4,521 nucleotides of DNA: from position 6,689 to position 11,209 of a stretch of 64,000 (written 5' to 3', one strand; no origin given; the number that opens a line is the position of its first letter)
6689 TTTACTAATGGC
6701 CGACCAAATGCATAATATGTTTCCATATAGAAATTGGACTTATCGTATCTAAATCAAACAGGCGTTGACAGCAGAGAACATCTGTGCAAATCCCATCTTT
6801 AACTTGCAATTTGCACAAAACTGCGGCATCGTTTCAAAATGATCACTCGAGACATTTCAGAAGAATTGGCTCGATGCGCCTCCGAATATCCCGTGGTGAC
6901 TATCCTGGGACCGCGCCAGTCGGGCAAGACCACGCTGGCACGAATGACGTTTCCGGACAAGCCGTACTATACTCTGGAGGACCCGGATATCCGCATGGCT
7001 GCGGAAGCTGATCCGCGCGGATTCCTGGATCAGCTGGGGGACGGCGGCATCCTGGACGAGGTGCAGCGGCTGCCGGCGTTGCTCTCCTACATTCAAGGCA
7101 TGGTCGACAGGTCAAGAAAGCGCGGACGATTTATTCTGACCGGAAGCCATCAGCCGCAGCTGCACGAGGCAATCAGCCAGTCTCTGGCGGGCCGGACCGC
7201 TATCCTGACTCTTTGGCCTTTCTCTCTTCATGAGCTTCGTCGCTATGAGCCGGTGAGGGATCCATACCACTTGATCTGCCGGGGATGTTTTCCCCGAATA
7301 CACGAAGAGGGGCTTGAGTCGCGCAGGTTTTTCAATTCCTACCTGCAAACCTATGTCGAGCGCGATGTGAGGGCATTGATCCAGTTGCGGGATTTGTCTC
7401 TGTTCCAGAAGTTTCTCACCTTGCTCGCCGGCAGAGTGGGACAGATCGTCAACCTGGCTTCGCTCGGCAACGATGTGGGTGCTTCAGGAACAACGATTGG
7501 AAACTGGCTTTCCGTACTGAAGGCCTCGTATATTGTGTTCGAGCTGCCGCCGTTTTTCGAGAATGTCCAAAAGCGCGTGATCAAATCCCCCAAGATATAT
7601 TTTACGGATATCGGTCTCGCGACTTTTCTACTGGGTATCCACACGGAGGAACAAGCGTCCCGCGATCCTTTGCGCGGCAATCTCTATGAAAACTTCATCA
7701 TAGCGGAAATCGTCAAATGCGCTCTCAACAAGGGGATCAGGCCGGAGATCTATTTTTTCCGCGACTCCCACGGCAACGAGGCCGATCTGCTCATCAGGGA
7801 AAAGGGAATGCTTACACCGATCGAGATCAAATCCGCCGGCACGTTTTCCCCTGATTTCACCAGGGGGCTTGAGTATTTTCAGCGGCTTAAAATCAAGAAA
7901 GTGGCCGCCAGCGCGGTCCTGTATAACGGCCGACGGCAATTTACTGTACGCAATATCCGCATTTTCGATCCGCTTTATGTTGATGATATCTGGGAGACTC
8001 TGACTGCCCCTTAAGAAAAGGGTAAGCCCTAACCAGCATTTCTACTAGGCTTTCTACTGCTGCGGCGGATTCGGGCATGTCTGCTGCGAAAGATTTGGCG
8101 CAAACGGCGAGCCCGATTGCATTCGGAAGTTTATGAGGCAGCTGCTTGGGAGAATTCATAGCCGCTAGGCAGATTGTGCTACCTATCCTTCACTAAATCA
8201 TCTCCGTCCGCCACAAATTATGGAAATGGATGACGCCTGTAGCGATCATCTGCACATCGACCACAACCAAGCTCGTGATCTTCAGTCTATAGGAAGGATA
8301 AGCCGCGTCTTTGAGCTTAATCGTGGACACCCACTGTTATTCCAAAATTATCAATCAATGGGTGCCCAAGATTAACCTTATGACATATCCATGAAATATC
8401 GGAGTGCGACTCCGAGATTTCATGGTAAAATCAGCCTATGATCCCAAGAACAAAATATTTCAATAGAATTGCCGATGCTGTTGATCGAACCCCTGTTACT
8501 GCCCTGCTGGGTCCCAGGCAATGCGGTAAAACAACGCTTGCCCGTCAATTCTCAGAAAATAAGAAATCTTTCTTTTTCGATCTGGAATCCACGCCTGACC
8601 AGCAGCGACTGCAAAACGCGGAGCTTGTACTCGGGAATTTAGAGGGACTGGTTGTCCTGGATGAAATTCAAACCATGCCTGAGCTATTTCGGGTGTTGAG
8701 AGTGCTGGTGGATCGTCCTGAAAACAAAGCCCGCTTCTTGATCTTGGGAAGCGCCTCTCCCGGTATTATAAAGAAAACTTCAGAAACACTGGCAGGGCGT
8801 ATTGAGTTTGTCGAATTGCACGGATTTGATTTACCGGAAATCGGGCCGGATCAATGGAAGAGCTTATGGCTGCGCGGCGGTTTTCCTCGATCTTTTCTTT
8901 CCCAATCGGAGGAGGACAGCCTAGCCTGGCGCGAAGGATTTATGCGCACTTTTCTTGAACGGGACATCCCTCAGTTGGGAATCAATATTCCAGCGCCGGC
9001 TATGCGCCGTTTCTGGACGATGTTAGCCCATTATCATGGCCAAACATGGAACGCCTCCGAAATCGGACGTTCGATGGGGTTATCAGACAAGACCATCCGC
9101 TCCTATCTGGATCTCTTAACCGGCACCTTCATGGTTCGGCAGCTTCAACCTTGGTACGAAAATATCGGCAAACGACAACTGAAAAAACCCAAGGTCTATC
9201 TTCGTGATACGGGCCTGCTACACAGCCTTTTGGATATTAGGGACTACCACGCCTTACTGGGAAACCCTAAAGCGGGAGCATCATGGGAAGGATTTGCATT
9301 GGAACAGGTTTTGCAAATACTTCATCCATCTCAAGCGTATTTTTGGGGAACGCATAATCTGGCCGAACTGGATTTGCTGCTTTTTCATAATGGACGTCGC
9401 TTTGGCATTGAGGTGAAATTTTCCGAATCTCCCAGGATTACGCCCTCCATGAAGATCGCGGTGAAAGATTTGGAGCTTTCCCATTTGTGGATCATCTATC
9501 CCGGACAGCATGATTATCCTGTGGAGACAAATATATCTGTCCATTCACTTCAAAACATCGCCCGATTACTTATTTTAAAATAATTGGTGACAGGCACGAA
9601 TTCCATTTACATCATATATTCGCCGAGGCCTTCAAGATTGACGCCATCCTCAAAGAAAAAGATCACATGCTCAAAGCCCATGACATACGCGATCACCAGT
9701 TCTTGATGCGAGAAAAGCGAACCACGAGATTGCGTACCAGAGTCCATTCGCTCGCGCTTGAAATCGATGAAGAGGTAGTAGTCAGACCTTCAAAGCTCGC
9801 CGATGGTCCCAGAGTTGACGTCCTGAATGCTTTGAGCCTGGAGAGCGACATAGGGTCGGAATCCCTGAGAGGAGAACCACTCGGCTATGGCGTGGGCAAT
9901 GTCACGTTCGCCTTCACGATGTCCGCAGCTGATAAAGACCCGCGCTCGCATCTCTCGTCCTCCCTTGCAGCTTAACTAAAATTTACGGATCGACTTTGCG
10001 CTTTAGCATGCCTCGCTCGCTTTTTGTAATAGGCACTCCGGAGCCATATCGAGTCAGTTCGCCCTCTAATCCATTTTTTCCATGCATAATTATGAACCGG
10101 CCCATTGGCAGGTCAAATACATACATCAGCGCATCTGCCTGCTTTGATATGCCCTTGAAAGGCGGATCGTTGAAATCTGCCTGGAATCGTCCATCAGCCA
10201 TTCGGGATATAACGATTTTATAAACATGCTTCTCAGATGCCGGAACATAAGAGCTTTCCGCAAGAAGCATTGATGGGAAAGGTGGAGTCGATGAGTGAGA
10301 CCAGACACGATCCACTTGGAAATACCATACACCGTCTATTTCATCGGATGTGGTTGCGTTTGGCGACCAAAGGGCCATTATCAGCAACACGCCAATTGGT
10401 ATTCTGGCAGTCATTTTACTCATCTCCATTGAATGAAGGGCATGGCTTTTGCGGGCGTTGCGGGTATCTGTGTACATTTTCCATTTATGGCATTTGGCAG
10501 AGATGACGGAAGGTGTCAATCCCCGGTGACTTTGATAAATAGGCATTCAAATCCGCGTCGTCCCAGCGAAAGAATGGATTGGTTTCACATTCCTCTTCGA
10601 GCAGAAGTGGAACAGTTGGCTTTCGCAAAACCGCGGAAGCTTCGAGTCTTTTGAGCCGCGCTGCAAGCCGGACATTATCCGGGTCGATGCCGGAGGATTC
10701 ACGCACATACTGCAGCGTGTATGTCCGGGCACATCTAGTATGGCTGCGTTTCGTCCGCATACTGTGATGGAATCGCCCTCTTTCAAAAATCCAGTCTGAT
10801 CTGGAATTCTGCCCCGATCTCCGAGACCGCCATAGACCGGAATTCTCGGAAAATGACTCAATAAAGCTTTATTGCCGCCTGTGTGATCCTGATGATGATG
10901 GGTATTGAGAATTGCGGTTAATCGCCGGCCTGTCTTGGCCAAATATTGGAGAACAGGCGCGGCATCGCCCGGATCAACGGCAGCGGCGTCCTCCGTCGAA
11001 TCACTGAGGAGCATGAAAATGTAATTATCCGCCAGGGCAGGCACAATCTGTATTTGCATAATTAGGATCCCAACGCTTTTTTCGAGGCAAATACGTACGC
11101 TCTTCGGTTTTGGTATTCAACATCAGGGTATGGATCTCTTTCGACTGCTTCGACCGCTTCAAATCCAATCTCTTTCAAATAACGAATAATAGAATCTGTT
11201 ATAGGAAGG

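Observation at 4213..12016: Methanofuran-biosynthesis genes (mfnF, mfnE, mfnB) in an apparently acidobacterial genome, with no other C1 pathway genes nearby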

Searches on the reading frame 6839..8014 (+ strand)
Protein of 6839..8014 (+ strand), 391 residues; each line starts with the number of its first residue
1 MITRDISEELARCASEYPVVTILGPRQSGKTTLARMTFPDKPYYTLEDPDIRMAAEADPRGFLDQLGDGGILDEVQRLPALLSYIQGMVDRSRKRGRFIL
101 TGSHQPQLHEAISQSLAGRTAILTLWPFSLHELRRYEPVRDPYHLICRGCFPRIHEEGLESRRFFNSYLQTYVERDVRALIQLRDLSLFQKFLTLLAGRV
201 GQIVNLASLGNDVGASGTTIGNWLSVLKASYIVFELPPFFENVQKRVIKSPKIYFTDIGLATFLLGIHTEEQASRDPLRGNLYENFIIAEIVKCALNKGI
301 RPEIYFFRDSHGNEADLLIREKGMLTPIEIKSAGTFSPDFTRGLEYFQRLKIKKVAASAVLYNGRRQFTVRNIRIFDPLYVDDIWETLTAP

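Call 3: search_protein_families(library=pfam, proteins=[window:6839-8014:+])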
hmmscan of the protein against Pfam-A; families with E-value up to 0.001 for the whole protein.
window:6839-8014:+ (391 aa): 2 families
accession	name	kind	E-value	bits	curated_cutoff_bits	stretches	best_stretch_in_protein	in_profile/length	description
PF13635.12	DUF4143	-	2.6e-46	157.7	28.1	1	174-332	1-159/160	Domain of unknown function (DUF4143)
PF13173.12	AAA_14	-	3.8e-25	88.8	27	1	18-133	3-128/129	AAA domain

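Call 4: search_protein_families(library=ncbifam, proteins=[window:6839-8014:+])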
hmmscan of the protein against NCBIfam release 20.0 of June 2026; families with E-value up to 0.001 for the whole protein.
window:6839-8014:+ (391 aa): 0 families

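Call 67: search_protein_families(library=ncbifam, proteins=[window:6839-8014:+], max_evalue=0.001)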
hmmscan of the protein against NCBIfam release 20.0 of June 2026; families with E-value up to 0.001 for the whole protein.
window:6839-8014:+ (391 aa): 0 families

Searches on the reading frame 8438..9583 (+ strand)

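Call 3: search_protein_families(library=pfam, proteins=[window:8438-9583:+])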
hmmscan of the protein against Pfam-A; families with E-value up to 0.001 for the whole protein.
window:8438-9583:+ (381 aa): 4 families
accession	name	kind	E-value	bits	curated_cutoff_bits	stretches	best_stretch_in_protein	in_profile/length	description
PF13635.12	DUF4143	-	1.9e-44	151.7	28.1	1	174-328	1-159/160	Domain of unknown function (DUF4143)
PF13173.12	AAA_14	-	9.6e-24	84.3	27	1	19-135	3-128/129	AAA domain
PF01637.24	ATPase_2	-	0.00036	20.8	33.2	0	9-44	9-46/225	ATPase domain predominantly from Archaea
PF13401.12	AAA_22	-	0.00051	20.8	27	0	20-43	7-35/130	AAA domain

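Call 4: search_protein_families(library=ncbifam, proteins=[window:8438-9583:+])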
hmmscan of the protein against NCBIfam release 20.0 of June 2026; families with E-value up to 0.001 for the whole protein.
window:8438-9583:+ (381 aa): 0 families

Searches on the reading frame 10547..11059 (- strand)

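Call 3: search_protein_families(library=pfam, proteins=[window:10547-11059:-])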
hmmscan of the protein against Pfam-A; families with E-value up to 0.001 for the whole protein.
window:10547-11059:- (170 aa): 2 families
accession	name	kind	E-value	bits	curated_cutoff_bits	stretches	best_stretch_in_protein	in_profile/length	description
PF00753.33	Lactamase_B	-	2.7e-09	37.7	22.7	1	28-85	20-82/196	Metallo-beta-lactamase superfamily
PF12706.13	Lactamase_B_2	-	0.00012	22.1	27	1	38-115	23-97/200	Beta-lactamase superfamily domain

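Call 4: search_protein_families(library=ncbifam, proteins=[window:10547-11059:-])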
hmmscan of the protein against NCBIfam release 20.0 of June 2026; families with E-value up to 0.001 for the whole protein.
window:10547-11059:- (170 aa): 8 families
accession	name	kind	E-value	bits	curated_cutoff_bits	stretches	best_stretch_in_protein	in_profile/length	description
TIGR03413.1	GSH_gloB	equivalog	1.2e-33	116.6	200.8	1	4-120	2-114/248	hydroxyacylglutathione hydrolase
NF007597.0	PRK10241.1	equivalog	1.3e-26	93.4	421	1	1-120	1-117/251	hydroxyacylglutathione hydrolase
NF012229.1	bla_class_B_core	domain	1.7e-07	31.5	100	1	27-76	32-79/139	metallo-beta-lactamase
NF040641.1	bifunc_ST_SDO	equivalog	0.00015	20.8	625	0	20-62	175-217/423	bifunctional sulfur transferase/dioxygenase Blh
TIGR00649.1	MG423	subfamily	0.00023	19.7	400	1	32-78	44-90/546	RNase J family beta-CASP ribonuclease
NF008580.0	PRK11539.1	equivalog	0.00029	19.3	969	1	36-82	543-589/758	ComEC family protein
TIGR00361.1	ComEC_Rec2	equivalog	0.00063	18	190.05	1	36-73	481-518/663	DNA internalization-related competence protein ComEC/Rec2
NF047419.1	RNase_J1_RnjA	exception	0.0008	18.2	820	0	36-78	49-90/549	ribonuclease J1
